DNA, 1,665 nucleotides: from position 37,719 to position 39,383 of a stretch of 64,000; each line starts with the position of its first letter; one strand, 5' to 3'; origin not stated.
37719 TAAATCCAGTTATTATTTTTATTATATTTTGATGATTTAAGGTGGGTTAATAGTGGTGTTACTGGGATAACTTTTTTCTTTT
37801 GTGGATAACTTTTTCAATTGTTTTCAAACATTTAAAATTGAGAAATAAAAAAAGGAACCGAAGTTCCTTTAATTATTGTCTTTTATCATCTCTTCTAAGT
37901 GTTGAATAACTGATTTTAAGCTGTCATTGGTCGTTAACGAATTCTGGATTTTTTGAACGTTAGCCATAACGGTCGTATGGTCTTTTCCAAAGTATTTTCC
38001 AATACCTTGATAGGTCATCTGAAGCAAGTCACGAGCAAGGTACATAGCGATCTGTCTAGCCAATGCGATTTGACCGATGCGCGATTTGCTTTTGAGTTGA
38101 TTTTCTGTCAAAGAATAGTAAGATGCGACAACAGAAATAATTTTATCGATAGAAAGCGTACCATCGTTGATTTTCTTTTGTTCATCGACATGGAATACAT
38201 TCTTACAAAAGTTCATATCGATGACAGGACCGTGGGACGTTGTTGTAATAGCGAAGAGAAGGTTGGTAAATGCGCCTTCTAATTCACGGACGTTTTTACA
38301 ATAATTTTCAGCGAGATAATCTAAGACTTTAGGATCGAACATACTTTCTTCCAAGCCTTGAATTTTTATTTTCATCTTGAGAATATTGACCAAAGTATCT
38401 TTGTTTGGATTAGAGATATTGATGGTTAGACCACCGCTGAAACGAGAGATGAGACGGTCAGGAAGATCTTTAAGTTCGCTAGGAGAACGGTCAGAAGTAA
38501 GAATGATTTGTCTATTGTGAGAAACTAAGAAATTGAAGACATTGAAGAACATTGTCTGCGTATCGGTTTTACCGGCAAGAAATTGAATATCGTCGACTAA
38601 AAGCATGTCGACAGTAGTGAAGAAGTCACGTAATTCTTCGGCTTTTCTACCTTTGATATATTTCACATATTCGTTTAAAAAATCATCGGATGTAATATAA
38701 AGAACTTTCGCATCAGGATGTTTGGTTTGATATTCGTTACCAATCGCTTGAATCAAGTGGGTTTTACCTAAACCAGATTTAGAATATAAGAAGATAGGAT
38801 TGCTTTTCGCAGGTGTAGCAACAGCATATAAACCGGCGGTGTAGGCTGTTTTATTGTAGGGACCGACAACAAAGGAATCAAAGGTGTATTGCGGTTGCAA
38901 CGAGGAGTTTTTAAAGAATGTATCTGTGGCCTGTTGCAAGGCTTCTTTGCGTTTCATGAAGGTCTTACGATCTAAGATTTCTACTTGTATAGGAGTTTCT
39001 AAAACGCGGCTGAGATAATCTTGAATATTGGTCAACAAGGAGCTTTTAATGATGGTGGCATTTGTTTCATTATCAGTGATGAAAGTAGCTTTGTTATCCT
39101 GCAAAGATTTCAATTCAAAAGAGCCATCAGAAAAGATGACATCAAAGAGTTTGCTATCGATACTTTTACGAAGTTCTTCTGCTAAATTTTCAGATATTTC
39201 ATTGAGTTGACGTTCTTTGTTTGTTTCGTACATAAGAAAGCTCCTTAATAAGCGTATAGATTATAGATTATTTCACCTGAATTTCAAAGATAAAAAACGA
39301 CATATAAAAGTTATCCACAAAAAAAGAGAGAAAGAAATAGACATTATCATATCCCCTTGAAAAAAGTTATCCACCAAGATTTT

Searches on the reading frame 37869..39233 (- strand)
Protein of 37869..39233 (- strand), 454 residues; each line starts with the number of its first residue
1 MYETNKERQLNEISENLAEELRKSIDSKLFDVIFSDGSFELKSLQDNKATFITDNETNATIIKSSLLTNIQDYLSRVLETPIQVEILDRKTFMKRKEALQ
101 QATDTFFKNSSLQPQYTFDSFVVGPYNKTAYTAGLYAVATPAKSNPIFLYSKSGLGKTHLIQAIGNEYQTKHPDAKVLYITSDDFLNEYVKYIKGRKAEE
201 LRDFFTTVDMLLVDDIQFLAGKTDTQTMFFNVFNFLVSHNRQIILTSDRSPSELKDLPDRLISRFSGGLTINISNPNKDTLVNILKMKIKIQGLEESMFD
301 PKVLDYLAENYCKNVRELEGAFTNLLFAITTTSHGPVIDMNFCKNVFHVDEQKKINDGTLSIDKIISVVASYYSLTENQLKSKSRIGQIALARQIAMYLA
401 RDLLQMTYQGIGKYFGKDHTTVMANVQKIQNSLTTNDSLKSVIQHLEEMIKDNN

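Call 81: search_protein_families(library=pfam, proteins=[window:37869-39233:-], max_evalue=0.00001)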
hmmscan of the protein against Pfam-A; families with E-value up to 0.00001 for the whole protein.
window:37869-39233:- (454 aa): 4 families
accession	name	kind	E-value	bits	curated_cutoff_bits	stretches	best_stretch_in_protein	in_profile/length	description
PF00308.24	Bac_DnaA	-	2.4e-58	197.3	23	1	112-271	1-161/162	Bacterial DnaA ATPAse domain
PF08299.17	Bac_DnaA_C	-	1.7e-25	89.2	31.5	1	362-429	1-69/69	Bacterial dnaA protein helix-turn-helix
PF01695.23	IstB_IS21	-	3e-09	37.2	24.1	1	142-251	90-196/238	IstB-like ATP binding protein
PF00004.35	AAA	-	5.6e-06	27.3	21.2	0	148-265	2-123/131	ATPase family associated with various cellular activities (AAA)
